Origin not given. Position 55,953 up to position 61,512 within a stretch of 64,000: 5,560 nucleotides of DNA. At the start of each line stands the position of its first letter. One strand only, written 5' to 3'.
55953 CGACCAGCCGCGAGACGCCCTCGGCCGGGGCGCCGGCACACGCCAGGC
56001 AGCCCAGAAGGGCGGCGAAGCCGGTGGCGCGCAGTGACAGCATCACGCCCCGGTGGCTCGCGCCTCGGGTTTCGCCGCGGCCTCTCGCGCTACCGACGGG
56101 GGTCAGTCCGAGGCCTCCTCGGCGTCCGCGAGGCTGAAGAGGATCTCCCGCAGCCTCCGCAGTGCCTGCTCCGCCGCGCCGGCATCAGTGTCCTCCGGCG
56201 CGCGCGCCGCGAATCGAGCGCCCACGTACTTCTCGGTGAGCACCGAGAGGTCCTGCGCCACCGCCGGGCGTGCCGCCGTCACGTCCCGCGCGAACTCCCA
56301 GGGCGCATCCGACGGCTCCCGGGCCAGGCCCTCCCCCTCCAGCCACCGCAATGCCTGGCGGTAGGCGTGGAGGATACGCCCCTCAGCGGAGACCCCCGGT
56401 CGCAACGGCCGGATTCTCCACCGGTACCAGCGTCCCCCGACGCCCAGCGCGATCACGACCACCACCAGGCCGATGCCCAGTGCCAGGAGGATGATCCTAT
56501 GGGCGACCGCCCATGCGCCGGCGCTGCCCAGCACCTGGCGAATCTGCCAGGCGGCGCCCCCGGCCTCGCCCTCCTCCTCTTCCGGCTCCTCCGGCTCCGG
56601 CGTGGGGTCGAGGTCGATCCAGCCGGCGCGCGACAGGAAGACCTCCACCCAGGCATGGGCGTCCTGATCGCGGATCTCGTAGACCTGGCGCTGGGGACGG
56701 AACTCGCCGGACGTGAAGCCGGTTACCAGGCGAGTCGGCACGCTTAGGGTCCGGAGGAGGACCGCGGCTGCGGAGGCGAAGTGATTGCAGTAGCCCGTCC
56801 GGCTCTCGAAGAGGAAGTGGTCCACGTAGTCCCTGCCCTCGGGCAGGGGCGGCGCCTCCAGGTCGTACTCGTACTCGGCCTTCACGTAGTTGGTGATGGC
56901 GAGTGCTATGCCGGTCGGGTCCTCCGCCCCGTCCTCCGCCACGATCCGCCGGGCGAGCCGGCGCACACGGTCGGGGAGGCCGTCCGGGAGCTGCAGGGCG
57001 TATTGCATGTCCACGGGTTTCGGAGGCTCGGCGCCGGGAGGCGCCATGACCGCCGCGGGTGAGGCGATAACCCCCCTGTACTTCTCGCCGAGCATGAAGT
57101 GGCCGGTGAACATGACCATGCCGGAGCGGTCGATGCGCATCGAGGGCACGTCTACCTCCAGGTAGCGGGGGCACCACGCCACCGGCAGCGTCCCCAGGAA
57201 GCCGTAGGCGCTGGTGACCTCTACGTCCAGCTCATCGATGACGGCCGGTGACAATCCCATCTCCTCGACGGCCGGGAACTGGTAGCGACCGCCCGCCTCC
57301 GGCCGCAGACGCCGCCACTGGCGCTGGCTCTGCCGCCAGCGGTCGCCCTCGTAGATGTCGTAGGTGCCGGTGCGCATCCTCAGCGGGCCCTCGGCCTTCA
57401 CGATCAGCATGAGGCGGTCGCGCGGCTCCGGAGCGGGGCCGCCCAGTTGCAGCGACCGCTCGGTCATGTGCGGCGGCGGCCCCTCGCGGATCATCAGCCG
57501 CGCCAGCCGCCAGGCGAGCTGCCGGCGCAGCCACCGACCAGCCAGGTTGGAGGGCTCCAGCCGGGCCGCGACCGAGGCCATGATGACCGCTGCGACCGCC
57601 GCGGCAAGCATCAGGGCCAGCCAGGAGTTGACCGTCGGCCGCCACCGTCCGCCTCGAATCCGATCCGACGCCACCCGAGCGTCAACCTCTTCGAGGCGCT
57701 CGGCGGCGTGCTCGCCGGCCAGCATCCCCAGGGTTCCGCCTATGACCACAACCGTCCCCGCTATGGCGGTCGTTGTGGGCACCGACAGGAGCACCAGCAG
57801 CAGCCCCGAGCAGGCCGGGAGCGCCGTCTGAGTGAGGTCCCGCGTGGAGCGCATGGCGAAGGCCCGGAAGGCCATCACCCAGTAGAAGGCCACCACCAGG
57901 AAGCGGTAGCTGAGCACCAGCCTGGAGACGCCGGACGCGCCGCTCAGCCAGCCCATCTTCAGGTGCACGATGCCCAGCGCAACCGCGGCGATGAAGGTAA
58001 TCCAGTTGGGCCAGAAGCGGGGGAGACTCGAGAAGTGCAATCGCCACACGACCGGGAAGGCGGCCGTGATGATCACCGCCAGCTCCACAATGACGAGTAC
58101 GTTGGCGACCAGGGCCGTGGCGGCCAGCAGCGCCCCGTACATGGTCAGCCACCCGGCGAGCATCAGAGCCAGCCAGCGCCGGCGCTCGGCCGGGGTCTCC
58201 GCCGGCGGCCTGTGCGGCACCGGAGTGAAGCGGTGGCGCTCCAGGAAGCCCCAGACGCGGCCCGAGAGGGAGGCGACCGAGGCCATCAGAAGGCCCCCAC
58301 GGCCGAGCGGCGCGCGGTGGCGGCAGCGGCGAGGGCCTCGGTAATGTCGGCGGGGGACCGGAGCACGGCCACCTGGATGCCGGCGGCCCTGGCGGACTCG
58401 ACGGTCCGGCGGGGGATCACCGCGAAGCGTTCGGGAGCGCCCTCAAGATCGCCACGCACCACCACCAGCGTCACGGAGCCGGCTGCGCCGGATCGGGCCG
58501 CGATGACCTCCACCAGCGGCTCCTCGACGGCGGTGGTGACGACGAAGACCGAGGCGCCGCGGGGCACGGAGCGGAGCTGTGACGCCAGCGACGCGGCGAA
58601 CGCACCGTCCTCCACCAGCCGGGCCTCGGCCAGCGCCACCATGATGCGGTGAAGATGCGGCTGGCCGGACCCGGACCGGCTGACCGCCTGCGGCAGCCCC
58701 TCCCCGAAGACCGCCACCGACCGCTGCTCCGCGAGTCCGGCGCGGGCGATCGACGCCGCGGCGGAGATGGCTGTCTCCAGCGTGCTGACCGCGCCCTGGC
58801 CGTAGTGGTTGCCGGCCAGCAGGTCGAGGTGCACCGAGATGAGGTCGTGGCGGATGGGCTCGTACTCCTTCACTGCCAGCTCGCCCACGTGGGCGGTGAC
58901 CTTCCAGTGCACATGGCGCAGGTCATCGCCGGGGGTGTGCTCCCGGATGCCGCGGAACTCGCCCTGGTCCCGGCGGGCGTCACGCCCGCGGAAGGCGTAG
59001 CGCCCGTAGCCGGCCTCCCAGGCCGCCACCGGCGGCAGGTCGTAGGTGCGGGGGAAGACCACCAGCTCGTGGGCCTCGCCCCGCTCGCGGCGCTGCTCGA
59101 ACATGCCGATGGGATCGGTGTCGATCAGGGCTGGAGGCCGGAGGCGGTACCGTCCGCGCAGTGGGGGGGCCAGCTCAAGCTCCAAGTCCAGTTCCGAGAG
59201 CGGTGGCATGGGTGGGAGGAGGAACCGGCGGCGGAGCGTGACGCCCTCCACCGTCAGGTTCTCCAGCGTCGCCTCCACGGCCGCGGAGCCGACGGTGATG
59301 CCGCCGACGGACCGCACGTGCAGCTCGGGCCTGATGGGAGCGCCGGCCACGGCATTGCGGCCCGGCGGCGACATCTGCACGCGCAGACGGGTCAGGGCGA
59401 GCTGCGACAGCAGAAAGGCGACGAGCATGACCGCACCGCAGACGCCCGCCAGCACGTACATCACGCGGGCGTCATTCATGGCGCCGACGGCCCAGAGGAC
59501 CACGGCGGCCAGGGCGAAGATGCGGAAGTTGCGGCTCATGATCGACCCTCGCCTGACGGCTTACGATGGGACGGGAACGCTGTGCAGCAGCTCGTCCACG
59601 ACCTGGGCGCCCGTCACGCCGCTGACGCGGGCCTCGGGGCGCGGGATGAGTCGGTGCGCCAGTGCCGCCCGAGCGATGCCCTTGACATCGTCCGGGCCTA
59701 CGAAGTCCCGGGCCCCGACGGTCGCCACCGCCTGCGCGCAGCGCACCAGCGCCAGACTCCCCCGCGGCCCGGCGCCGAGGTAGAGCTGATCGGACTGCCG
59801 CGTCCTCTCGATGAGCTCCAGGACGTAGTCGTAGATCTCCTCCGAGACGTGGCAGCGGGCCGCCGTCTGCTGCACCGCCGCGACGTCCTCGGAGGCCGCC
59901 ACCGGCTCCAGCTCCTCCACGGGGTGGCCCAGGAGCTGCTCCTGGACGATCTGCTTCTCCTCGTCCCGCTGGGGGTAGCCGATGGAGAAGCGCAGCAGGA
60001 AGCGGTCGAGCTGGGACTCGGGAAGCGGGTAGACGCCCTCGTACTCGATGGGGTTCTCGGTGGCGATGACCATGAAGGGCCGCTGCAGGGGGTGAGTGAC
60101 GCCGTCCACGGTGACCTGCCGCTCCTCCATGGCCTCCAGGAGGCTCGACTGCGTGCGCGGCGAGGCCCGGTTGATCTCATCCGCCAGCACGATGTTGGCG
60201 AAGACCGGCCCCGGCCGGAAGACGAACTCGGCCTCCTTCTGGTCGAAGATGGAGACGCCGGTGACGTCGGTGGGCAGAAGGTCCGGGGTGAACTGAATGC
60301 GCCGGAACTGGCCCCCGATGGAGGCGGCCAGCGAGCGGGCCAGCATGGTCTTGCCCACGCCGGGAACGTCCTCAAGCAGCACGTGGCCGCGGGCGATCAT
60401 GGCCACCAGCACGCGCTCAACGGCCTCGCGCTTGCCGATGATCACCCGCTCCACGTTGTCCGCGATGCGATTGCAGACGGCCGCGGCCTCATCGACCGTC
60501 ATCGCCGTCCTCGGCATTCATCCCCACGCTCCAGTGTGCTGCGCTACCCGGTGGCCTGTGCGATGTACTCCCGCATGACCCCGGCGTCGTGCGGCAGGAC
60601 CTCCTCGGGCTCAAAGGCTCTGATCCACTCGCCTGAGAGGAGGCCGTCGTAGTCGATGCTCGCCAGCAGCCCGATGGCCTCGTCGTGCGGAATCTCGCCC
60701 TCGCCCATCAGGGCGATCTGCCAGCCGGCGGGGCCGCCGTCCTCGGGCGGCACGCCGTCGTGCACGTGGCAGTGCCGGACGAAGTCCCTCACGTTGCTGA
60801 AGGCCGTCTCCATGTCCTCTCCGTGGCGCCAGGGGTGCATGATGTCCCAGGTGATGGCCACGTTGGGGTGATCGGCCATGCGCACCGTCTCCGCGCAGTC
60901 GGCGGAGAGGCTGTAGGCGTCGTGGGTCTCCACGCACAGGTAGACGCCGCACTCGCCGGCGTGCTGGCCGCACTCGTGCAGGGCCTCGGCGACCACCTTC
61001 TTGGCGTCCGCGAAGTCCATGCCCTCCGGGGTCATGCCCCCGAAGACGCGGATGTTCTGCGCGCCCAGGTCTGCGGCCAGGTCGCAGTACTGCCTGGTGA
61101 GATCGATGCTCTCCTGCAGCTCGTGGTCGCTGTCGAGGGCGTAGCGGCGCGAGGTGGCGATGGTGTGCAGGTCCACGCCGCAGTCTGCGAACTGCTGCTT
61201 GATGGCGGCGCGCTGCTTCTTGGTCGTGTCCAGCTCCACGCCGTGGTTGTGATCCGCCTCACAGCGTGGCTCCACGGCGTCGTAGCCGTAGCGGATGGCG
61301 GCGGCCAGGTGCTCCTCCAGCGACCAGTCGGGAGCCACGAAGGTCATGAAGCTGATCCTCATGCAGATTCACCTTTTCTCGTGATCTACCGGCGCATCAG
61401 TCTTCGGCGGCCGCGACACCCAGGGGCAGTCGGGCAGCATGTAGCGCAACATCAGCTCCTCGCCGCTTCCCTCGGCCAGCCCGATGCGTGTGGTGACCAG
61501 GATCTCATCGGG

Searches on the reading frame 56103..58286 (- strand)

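Call 88: search_protein_families(library=pfam, proteins=[window:56103-58286:-], max_evalue=0.00001)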
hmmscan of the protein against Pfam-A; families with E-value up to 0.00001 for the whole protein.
window:56103-58286:- (727 aa): 2 families
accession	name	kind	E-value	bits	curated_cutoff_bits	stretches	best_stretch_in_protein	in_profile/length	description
PF01841.26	Transglut_core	-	1e-24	87.3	23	1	444-561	3-108/108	Transglutaminase-like superfamily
PF13559.11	DUF4129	-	3.4e-11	43.5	24.8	1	641-710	1-69/69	Domain of unknown function (DUF4129)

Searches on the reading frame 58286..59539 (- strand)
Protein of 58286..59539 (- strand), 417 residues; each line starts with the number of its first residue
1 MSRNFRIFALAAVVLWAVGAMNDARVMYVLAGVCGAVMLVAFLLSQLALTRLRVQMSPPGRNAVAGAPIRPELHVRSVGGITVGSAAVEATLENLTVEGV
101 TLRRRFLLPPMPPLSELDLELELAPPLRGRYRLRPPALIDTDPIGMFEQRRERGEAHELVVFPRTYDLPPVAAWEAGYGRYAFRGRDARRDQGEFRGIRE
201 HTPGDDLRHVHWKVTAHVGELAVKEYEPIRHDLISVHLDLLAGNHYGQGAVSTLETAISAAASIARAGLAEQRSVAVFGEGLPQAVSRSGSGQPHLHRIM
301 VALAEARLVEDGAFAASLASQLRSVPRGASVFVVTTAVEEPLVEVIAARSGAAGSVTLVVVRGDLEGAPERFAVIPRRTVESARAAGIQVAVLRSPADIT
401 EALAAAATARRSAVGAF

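Call 88: search_protein_families(library=pfam, proteins=[window:58286-59539:-], max_evalue=0.00001)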
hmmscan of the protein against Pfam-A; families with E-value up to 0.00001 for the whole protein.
window:58286-59539:- (417 aa): 1 family
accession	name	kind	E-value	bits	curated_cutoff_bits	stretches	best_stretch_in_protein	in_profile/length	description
PF01882.25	DUF58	-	6.9e-13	48.7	23.4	1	198-352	2-158/216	Protein of unknown function DUF58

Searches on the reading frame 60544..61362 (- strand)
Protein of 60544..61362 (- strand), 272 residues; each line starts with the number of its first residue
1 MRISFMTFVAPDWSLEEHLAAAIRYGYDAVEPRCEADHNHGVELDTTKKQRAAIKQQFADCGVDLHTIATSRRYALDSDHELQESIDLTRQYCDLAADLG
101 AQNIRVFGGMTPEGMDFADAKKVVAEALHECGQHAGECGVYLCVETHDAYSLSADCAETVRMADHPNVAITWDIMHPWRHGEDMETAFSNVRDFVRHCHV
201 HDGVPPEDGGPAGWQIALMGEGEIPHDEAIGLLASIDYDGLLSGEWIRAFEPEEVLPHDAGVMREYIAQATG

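Call 88: search_protein_families(library=pfam, proteins=[window:60544-61362:-], max_evalue=0.00001)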
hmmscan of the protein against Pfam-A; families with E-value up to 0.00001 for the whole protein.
window:60544-61362:- (272 aa): 1 family
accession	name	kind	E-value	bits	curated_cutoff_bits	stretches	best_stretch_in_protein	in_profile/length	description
PF01261.30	AP_endonuc_2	-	2.7e-34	119.4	31.1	1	20-265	2-248/249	Xylose isomerase-like TIM barrel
